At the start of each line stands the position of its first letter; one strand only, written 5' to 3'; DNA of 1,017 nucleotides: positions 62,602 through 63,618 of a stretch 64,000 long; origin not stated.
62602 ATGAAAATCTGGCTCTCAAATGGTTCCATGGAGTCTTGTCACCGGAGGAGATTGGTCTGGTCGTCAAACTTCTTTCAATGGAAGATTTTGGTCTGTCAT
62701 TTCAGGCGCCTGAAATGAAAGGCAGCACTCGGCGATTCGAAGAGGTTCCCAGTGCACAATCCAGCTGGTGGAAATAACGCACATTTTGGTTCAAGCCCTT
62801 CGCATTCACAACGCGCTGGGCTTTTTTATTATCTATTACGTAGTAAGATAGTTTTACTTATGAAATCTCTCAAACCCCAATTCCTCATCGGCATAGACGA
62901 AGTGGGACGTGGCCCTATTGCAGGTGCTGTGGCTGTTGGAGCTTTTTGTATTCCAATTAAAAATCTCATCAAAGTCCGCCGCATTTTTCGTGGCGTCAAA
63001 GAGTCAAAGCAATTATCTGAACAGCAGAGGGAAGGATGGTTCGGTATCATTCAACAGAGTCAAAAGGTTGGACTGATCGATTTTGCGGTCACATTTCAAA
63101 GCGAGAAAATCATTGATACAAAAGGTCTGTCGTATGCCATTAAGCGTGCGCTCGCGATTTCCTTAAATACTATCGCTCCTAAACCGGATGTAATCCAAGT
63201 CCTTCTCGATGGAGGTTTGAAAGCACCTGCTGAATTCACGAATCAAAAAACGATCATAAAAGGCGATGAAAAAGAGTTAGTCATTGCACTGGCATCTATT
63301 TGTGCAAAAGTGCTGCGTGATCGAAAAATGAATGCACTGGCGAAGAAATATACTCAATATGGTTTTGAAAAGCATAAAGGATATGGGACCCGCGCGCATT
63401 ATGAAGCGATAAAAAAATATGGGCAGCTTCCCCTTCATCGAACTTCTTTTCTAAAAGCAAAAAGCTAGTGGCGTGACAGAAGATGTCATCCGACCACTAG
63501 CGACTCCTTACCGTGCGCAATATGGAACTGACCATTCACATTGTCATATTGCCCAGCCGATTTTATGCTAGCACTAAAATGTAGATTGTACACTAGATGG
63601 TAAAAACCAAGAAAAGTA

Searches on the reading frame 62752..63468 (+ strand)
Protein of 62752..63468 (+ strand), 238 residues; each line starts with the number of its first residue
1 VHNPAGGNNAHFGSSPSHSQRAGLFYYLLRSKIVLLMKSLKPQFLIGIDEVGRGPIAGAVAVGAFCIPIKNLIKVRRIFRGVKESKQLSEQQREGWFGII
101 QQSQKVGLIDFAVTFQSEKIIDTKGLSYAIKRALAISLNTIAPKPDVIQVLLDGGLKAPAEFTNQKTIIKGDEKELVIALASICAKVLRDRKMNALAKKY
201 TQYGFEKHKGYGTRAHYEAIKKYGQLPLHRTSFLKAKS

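Call 45: search_protein_families(library=pfam, proteins=[window:62752-63468:+])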
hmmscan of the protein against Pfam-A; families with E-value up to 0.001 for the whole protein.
window:62752-63468:+ (238 aa): 1 family
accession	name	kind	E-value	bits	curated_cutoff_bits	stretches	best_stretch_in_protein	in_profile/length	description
PF01351.25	RNase_HII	-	3.3e-32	112.4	25.8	1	46-234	1-197/199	Ribonuclease HII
